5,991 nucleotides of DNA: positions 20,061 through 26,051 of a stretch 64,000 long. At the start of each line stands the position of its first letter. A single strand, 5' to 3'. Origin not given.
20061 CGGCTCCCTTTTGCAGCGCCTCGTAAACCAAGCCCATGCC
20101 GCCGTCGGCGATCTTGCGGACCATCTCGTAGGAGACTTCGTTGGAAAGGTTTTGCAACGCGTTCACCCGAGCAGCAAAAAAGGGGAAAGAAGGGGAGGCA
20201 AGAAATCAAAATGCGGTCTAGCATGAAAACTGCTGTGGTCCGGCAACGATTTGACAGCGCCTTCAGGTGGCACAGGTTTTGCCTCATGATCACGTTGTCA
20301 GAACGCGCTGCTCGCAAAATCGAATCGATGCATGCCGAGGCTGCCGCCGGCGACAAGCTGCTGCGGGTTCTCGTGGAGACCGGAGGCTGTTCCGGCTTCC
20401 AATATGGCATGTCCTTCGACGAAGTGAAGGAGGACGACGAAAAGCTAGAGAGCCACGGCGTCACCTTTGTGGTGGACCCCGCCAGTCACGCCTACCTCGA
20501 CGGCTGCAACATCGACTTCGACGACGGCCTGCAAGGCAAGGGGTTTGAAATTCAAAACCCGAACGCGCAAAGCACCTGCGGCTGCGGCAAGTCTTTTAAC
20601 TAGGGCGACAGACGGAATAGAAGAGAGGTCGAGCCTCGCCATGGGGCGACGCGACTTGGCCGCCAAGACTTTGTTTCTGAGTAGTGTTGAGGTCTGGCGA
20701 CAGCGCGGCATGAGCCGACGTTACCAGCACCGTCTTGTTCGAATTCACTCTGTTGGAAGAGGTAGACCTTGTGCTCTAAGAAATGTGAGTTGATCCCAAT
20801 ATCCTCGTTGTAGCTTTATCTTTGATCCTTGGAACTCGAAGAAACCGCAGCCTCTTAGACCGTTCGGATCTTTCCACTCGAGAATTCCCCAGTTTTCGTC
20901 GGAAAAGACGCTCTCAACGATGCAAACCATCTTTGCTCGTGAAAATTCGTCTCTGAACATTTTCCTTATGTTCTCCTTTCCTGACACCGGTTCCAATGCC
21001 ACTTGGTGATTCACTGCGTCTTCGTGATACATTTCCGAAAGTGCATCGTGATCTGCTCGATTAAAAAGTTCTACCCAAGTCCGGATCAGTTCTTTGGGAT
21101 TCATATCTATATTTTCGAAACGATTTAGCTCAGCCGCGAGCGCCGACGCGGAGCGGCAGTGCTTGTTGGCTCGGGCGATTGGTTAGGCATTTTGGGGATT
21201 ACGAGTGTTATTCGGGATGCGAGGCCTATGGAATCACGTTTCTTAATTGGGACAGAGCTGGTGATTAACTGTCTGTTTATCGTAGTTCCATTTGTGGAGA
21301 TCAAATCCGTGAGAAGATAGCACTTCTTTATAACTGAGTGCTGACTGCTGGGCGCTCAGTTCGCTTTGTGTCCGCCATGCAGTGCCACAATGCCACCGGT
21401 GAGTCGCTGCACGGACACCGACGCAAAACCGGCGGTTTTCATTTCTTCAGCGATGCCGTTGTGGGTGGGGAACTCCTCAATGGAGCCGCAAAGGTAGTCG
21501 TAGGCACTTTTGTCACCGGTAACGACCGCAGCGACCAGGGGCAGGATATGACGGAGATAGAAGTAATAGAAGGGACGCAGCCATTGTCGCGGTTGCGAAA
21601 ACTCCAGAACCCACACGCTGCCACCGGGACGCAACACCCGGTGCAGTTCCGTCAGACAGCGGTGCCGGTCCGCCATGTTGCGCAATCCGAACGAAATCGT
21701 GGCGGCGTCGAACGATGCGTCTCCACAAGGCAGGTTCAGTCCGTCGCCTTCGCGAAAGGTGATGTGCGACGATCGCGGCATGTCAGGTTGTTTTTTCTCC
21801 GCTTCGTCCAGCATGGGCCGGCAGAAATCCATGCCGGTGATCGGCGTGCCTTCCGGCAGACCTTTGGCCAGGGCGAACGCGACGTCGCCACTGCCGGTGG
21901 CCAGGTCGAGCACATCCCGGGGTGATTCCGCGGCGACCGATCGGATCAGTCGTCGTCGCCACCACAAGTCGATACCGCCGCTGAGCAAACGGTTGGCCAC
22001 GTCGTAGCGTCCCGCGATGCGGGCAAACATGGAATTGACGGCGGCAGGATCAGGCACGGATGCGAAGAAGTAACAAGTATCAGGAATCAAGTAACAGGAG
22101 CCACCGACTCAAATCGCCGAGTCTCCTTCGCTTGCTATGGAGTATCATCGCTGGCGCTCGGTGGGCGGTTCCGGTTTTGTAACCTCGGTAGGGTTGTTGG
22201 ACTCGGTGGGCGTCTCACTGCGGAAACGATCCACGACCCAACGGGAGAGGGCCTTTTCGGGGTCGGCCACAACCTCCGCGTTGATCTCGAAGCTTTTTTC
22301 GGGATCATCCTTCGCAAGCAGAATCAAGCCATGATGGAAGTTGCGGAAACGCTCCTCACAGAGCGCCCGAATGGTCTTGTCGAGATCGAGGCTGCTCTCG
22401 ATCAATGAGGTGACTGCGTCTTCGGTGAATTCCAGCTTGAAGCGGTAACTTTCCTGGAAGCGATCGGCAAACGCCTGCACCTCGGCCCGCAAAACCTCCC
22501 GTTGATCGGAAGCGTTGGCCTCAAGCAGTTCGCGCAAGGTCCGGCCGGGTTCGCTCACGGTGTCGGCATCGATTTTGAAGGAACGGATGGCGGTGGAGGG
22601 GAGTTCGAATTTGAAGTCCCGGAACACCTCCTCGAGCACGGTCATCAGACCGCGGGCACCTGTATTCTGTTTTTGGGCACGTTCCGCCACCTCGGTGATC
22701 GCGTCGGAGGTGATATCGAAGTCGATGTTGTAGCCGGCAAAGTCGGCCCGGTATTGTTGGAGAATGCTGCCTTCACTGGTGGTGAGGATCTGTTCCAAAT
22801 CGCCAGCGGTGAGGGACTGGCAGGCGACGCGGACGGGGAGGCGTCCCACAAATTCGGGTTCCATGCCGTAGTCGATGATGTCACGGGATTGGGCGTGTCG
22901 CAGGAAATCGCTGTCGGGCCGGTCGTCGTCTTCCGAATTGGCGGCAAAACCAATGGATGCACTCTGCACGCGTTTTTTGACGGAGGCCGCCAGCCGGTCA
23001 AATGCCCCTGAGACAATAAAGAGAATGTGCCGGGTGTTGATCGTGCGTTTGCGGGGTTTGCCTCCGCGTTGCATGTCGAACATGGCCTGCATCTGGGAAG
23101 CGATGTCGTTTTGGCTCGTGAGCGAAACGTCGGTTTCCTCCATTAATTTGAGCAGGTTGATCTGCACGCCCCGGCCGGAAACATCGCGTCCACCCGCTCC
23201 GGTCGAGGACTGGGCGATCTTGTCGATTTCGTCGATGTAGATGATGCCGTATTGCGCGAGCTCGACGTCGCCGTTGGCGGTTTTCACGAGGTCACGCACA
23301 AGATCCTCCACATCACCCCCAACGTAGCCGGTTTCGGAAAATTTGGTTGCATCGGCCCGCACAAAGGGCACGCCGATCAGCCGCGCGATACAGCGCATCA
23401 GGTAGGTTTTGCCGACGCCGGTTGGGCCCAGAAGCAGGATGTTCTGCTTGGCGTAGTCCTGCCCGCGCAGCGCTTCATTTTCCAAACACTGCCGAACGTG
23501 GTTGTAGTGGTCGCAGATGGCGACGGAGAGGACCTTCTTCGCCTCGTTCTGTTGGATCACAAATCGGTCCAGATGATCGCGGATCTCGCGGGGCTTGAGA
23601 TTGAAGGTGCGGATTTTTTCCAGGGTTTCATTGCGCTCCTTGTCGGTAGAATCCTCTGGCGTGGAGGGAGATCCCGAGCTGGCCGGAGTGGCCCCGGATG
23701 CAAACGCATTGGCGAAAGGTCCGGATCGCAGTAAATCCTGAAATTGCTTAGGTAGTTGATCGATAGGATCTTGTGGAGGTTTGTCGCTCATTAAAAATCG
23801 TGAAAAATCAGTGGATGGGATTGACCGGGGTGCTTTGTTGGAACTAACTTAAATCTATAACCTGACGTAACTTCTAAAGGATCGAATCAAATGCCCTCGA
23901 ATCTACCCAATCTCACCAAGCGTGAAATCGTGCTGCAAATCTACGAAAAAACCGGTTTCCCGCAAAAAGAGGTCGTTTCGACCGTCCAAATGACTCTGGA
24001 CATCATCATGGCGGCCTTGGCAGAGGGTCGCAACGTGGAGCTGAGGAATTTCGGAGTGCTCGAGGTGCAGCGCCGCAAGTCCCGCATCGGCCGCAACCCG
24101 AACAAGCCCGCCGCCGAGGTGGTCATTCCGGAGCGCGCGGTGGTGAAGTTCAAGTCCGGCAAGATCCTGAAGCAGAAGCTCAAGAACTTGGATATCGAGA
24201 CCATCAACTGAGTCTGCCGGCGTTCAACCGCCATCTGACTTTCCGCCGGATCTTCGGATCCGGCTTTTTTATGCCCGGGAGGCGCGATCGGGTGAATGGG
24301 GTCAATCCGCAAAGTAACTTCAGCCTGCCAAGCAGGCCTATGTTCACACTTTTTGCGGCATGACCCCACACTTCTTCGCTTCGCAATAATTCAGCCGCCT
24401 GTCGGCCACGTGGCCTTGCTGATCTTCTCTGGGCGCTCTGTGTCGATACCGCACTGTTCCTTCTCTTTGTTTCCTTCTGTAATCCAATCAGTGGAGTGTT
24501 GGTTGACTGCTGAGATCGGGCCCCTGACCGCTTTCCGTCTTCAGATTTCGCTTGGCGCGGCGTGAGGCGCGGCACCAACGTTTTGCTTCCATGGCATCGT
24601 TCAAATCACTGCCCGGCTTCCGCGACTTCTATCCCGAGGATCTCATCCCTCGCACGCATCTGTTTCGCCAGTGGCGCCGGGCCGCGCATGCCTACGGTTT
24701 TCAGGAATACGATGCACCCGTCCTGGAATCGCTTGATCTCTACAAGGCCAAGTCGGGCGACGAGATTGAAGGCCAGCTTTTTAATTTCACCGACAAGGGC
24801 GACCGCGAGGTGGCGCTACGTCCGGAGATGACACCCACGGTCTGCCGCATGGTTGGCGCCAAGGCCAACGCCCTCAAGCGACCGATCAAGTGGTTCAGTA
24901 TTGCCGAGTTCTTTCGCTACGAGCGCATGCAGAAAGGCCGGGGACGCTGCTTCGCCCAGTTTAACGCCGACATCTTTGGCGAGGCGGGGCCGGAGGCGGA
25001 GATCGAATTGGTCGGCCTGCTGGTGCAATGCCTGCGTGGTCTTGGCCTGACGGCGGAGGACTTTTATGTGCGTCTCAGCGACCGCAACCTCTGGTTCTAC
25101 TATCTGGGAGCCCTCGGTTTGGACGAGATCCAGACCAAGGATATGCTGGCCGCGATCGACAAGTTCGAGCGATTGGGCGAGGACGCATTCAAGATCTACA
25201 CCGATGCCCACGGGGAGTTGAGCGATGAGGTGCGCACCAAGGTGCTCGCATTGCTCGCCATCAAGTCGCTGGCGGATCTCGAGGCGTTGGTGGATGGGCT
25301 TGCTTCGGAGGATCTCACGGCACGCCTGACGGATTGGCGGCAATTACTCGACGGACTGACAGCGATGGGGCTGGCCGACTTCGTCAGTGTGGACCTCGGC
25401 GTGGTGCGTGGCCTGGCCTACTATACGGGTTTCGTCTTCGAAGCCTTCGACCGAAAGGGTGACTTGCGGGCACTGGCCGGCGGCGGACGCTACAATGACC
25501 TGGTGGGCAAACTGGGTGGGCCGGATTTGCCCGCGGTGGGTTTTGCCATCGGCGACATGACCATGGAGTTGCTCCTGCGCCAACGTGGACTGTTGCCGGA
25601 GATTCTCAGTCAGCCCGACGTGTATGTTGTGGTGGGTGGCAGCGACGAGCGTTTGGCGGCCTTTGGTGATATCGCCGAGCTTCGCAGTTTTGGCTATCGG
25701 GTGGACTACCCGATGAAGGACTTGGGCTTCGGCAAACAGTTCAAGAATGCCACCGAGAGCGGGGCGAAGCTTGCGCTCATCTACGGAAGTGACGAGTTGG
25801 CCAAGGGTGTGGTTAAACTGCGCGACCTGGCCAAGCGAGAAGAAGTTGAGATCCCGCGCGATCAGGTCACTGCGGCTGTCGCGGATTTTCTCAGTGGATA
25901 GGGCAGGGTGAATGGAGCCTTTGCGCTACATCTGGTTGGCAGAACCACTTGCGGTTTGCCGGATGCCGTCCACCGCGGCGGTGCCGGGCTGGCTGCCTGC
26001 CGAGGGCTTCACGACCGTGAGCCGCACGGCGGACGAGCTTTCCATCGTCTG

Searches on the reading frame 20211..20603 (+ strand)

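Call 67: search_protein_families(library=ncbifam, proteins=[window:20211-20603:+], max_evalue=0.00001)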
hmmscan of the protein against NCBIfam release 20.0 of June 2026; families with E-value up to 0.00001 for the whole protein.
window:20211-20603:+ (130 aa): 10 families
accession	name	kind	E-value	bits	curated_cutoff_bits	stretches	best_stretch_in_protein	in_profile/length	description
NF010147.0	PRK13623.1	equivalog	1.8e-35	121.6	117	1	25-130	8-114/115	iron-sulfur cluster insertion protein ErpA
TIGR00049.1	TIGR00049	subfamily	1.1e-34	118.8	58.8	1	27-130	1-105/106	iron-sulfur cluster assembly accessory protein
TIGR02011.1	IscA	equivalog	8e-24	83.9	150.6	1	27-129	1-103/105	iron-sulfur cluster assembly protein IscA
NF007049.0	PRK09502.1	equivalog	6e-22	77.8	181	1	26-130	2-106/107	iron-sulfur cluster assembly protein IscA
TIGR01997.1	sufA_proteo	equivalog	8.3e-22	77.4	136.2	1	26-130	2-106/107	Fe-S cluster assembly scaffold SufA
NF038090.1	IscA_HesB_Se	subfamily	2.4e-16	59.8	85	1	26-126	1-100/101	IscA/HesB family protein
NF007050.0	PRK09504.1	equivalog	3.4e-16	59.4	161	1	27-129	18-120/122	Fe-S cluster assembly scaffold SufA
TIGR01911.1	HesB_rel_seleno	subfamily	4.5e-08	33.6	66.35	1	27-114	4-91/92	HesB-like protein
TIGR03341.1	YhgI_GntY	equivalog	7.3e-08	32.4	269.35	1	27-120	1-96/190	Fe-S biogenesis protein NfuA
NF008392.0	PRK11190.1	equivalog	1.6e-06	28.1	268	1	26-120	1-97/192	Fe-S biogenesis protein NfuA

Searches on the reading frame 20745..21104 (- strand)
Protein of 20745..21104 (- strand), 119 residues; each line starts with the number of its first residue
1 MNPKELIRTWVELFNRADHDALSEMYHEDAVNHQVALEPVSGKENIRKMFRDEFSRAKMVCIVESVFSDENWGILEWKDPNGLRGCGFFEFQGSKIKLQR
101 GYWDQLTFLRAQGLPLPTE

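Call 11: search_protein_families(library=pfam, proteins=[window:20745-21104:-], max_evalue=0.01)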
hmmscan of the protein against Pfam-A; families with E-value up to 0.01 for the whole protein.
window:20745-21104:- (119 aa): 6 families
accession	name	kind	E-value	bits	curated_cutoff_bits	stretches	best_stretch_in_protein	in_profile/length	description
PF12680.13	SnoaL_2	-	1.2e-11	45.5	27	1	7-97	1-100/102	SnoaL-like domain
PF07366.18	SnoaL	-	3.3e-09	37.1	28.4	1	5-110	2-124/126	SnoaL-like polyketide cyclase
PF07858.18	LEH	-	6.4e-05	23.7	24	1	5-111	5-119/122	Limonene-1,2-epoxide hydrolase catalytic domain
PF13474.12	SnoaL_3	-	0.00078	20.2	22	1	5-58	3-57/121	SnoaL-like domain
PF02136.26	NTF2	-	0.0016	19.3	21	1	5-56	4-55/116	Nuclear transport factor 2 (NTF2) domain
PF14534.12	DUF4440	-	0.0032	18.3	25.2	1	5-56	3-53/107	Domain of unknown function (DUF4440)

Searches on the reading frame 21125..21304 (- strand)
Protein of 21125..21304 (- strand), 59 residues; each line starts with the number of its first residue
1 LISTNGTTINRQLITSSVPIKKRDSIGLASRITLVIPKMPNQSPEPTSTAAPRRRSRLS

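Call 42: search_protein_families(library=ncbifam, proteins=[window:21125-21304:-], max_evalue=0.1)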
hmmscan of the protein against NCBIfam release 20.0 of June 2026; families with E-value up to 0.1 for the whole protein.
window:21125-21304:- (59 aa): 1 family
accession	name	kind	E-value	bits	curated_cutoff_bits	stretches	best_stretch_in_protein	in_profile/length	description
NF049868.1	FhaB_Rv0019c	equivalog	0.038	14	125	1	3-26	126-149/158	FHA domain-containing protein FhaB/FipA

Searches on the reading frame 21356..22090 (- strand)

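Call 67: search_protein_families(library=ncbifam, proteins=[window:21356-22090:-], max_evalue=0.00001)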
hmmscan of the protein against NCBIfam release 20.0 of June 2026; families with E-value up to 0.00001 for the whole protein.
window:21356-22090:- (244 aa): 25 families
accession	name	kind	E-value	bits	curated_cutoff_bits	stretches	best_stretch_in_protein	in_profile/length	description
TIGR01934.1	MenG_MenH_UbiE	subfamily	3.2e-73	245.7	158.35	1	18-242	1-223/223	ubiquinone/menaquinone biosynthesis methyltransferase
NF001244.0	PRK00216.1-5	equivalog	1.2e-68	231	216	1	15-242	7-235/236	bifunctional demethylmenaquinone methyltransferase/2-methoxy-6-polyprenyl-1,4-benzoquinol methylase UbiE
NF001241.0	PRK00216.1-2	equivalog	9.3e-61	205.4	327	1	14-243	9-230/231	demethylmenaquinone methyltransferase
NF001242.0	PRK00216.1-3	equivalog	8.1e-59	199.1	351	1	17-242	29-257/258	bifunctional demethylmenaquinone methyltransferase/2-methoxy-6-polyprenyl-1,4-benzoquinol methylase UbiE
NF052510.1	methyltran_MpqE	exception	1.9e-57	194.4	335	1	17-242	7-234/234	methyl-plastoquinone biosynthesis methyltransferase MpqE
NF001240.0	PRK00216.1-1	equivalog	1.6e-47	161.7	378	1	17-242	24-250/251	bifunctional demethylmenaquinone methyltransferase/2-methoxy-6-polyprenyl-1,4-benzoquinol methylase UbiE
NF001243.0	PRK00216.1-4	equivalog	2.1e-46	158.2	235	1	18-243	9-234/237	demethylmenaquinone methyltransferase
TIGR02752.1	MenG_heptapren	equivalog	5.3e-45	153.7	419.85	1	18-242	7-231/231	demethylmenaquinone methyltransferase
NF043040.1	corrin_prot_MT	hypoth_equivalog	5.7e-20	71.7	180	1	26-237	12-211/216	corrinoid protein-associated methyltransferase CpaM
NF004452.0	PRK05785.1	equivalog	4.5e-17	62.3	207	1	17-211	10-194/228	hypothetical protein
NF045667.1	MTase_DVU1556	equivalog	4.8e-11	42.5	155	1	38-161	6-119/213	DVU_1556 family methyltransferase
TIGR02072.1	BioC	equivalog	4.9e-11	42.9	184.95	1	49-165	24-136/244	malonyl-ACP O-methyltransferase BioC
NF041820.1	daptide_MTase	equivalog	1e-10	41.5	175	1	49-158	29-139/243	daptide-type RiPP biosynthesis methyltransferase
NF008823.0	PRK11873.1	subfamily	1.8e-10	40.7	263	1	59-161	80-181/272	arsenite methyltransferase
NF041537.1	ArsM_AhpD_UU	exception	3.3e-10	39.3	510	1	58-161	78-180/345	arsenite methyltransferase/AhpD domain selenoprotein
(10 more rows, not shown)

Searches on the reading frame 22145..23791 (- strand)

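Call 67: search_protein_families(library=ncbifam, proteins=[window:22145-23791:-], max_evalue=0.00001)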
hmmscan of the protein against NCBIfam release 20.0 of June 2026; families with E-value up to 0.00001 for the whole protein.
window:22145-23791:- (548 aa): 16 families
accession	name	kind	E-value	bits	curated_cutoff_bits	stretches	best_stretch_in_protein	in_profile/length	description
NF003745.1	PRK05342.1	equivalog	3.4e-105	352.3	359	1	55-417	50-404/418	ATP-dependent Clp protease ATP-binding subunit ClpX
TIGR00382.1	clpX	equivalog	3.5e-95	319.5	370.75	1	49-414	50-407/414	ATP-dependent protease ATP-binding subunit ClpX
TIGR00390.1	hslU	equivalog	2.5e-64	217.8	362.45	3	66-172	2-104/441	ATP-dependent protease ATPase subunit HslU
TIGR02639.1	ClpA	equivalog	2.6e-12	45.8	993.15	0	108-154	480-526/734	ATP-dependent Clp protease ATP-binding subunit ClpA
NF003069.1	PRK03992.1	subfamily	1.4e-09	37.6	500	1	116-221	166-263/379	proteasome-activating nucleotidase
NF003229.0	PRK04195.1-5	equivalog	1.9e-09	36.8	280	1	78-201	19-118/413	replication factor C large subunit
TIGR01242.2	TIGR01242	subfamily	2.4e-09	36.7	500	1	117-221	150-246/362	proteasome-activating nucleotidase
TIGR01241.2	FtsH_fam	equivalog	2.7e-09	36.3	600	1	118-196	198-270/598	ATP-dependent zinc metalloprotease FtsH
NF047748.1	PrtsmActNtasePan1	equivalog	1.1e-07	31.3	750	1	116-222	183-281/405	proteasome-activating nucleotidase Pan1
NF047747.1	PrtsmActNtasePan2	equivalog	1.5e-07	31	700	1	117-221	187-283/397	proteasome-activating nucleotidase Pan2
TIGR01243.1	CDC48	subfamily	2.1e-07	29.7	802.65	1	116-218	213-307/733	CDC48 family AAA ATPase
NF008004.0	PRK10733.1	equivalog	2.3e-07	29.2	1008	1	115-201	185-266/644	ATP-dependent zinc metalloprotease FtsH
NF041006.2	cell_div_CdvC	equivalog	6.3e-07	28.6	650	1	117-206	136-224/370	cell division protein CdvC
TIGR03345.1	VI_ClpV1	equivalog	3.3e-06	25.7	884.95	0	288-388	730-825/852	type VI secretion system ATPase TssH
NF005304.0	PRK06835.1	equivalog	3.6e-06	26.3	215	1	95-137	164-205/330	ATP-binding protein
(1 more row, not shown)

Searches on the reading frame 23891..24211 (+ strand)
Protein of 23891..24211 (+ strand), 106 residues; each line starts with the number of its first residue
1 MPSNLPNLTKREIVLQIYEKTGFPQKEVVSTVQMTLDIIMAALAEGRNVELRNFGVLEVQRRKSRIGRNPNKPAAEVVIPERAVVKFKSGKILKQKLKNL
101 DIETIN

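Call 67: search_protein_families(library=ncbifam, proteins=[window:23891-24211:+], max_evalue=0.00001)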
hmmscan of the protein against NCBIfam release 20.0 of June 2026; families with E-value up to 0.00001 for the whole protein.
window:23891-24211:+ (106 aa): 6 families
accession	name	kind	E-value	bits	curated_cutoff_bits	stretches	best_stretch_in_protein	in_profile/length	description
NF001401.0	PRK00285.1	equivalog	7.5e-20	71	111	1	6-100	4-97/103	integration host factor subunit alpha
NF001222.0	PRK00199.1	equivalog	6.7e-19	67.9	115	1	9-98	2-91/95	integration host factor subunit beta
TIGR00988.1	hip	equivalog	8.2e-16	58.1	119.95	1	9-98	2-91/94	integration host factor subunit beta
TIGR00987.1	himA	equivalog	1.3e-15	57.5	120.25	1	8-99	2-92/96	integration host factor subunit alpha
NF008023.0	PRK10753.1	equivalog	6e-10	39.4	162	1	10-98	3-90/90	nucleoid-associated protein HU-alpha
NF007945.0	PRK10664.1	equivalog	6.8e-08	33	157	1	38-95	31-87/90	nucleoid-associated protein HU-beta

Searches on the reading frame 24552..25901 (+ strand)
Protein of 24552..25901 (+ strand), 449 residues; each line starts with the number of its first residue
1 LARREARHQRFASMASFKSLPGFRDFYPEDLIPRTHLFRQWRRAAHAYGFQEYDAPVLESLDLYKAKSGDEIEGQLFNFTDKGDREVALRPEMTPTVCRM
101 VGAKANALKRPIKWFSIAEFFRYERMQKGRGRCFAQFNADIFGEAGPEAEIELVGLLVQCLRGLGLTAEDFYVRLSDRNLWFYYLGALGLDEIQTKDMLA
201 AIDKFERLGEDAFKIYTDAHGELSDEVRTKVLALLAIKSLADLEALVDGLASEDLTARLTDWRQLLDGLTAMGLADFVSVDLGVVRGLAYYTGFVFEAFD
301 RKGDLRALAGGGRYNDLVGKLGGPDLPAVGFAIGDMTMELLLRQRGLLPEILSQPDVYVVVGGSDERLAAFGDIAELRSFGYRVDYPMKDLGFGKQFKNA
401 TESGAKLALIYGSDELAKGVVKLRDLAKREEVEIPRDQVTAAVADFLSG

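Call 25: find_related_loci(query=window:24552-25901:+, collection=genome_contigs, flank=10000)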
Query window:24552-25901:+ (449 aa) in genome_contigs; peptide patterns used: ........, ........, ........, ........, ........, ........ (x = any residue, [..] = any of these).
598 stretches matched a pattern (row limit reached: there are more); 563 encode a relative of the query (tblastn E <= 1e-3); the best 80 are kept; 80 distinct loci.
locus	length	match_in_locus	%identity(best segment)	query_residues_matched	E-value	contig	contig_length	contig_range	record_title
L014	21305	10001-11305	85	14-448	0e+0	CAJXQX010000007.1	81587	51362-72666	MAG TPA_asm: uncultured Verrucomicrobia bacterium isolate SRR3933181_bin.17_MetaBAT_v2.12.1_MAG genome assembly, contig:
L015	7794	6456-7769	83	12-449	0e+0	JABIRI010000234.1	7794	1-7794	MAG: Opitutaceae bacterium isolate SI072_bin161 k141_1409047, whole genome shotgun sequence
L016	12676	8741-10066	76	7-448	0e+0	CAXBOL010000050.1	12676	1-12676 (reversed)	MAG TPA_asm: uncultured Opitutaceae bacterium isolate ERR2762171_concoct_130 genome assembly, contig: ERZ3422408.5888, w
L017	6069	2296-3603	78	14-449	0e+0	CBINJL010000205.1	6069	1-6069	MAG TPA_asm: uncultured Opitutus sp. isolate SRR16817032_binner13_Refined_2 genome assembly, contig: ERZ27393366.4456, w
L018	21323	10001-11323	75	9-449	0e+0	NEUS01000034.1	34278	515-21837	MAG: Opitutia bacterium Tous-C1TDCM Opitutae-Tous-C1TDCM-C34, whole genome shotgun sequence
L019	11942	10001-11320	73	8-448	0e+0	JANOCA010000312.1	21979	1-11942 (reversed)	MAG: Opitutaceae bacterium isolate VAR_17_metabat_85 VAR_17_k141_3028232, whole genome shotgun sequence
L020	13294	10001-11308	73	14-449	0e+0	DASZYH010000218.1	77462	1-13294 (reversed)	MAG TPA_asm: Opitutaceae bacterium isolate SMAG_U6205 k141_232507, whole genome shotgun sequence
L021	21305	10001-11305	74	14-448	0e+0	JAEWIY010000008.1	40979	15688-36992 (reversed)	MAG: Verrucomicrobia bacterium isolate OH_PBrB_131 k127_931620, whole genome shotgun sequence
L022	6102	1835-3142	73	14-449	0e+0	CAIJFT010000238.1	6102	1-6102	MAG: uncultured Opitutae bacterium isolate Ki3-D2_bin-2221 genome assembly, contig: bin-2221:238/469, whole genome shotg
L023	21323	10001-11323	73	9-449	0e+0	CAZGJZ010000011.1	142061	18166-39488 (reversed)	MAG TPA_asm: uncultured Opitutaceae bacterium isolate SRP193066_co1_154 genome assembly, contig: NODE_167_length_142061_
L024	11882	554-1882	73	7-448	0e+0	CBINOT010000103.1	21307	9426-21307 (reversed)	MAG TPA_asm: uncultured Opitutus sp. isolate SRR16817046_concoct_13 genome assembly, contig: ERZ27394046.636, whole geno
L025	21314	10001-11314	72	12-449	0e+0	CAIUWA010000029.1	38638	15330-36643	MAG: uncultured Opitutae bacterium isolate Kiruna_bin-10528 genome assembly, contig: bin-10528:29/52, whole genome shotg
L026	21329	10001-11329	72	5-449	0e+0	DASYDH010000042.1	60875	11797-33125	MAG TPA_asm: Lacunisphaera sp. isolate SMAG_U4954 k141_2103010, whole genome shotgun sequence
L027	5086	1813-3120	73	13-448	0e+0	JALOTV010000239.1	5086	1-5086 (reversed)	MAG: Opitutaceae bacterium isolate Prado242 scaffold_46676, whole genome shotgun sequence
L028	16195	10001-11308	73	14-449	0e+0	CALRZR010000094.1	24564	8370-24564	MAG: Opitutus sp. GAS368 isolate JJ-MA1B5-281-2-m2-bin99 genome assembly, contig: JJ-MA1B5-281-C471, whole genome shotgu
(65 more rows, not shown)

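Call 67: search_protein_families(library=ncbifam, proteins=[window:24552-25901:+], max_evalue=0.00001)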
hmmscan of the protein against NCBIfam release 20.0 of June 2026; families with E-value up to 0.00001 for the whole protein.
window:24552-25901:+ (449 aa): 22 families
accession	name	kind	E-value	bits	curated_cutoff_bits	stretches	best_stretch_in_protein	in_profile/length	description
TIGR00442.1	hisS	equivalog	1.3e-97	327.4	286.75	1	19-435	2-405/406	histidine--tRNA ligase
TIGR00443.1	hisZ_biosyn_reg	equivalog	4.5e-57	193.5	271.65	1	24-334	1-304/314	ATP phosphoribosyltransferase regulatory subunit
NF009085.0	PRK12420.1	equivalog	3.2e-55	188.2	540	1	17-440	4-423/426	histidine--tRNA ligase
NF008942.0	PRK12292.2-5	equivalog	5.4e-45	153.8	643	1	21-441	12-425/434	ATP phosphoribosyltransferase regulatory subunit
NF008941.0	PRK12292.2-4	equivalog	3.6e-33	115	447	1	15-384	5-360/393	ATP phosphoribosyltransferase regulatory subunit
NF008940.0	PRK12292.2-3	equivalog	7e-30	104.1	450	1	21-379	7-357/404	ATP phosphoribosyltransferase regulatory subunit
NF008936.0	PRK12292.1-3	equivalog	2.5e-29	102.3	492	1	35-335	23-319/406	ATP phosphoribosyltransferase regulatory subunit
NF008953.0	PRK12295.1-6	equivalog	4.1e-25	88.5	384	2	46-248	24-219/384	ATP phosphoribosyltransferase regulatory subunit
NF009086.0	PRK12421.1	equivalog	2.1e-23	82.9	318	1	37-389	27-363/389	ATP phosphoribosyltransferase regulatory subunit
NF008950.0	PRK12295.1-3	equivalog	1.7e-22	80.3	492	2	46-208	25-181/387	ATP phosphoribosyltransferase regulatory subunit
NF008938.0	PRK12292.1-6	equivalog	6.4e-22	78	833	1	22-333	11-315/420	ATP phosphoribosyltransferase regulatory subunit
NF008945.0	PRK12292.3-3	equivalog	2.5e-20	72.9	409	1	27-360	10-317/368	ATP phosphoribosyltransferase regulatory subunit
NF008935.0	PRK12292.1-1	equivalog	4.3e-17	62.1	350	1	46-334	33-309/382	ATP phosphoribosyltransferase regulatory subunit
NF008949.0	PRK12295.1-2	equivalog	5e-16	58.9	420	2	218-333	246-368/379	ATP phosphoribosyltransferase regulatory subunit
NF008943.0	PRK12292.3-1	equivalog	1e-15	57.8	690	1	19-337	25-325/403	ATP phosphoribosyltransferase regulatory subunit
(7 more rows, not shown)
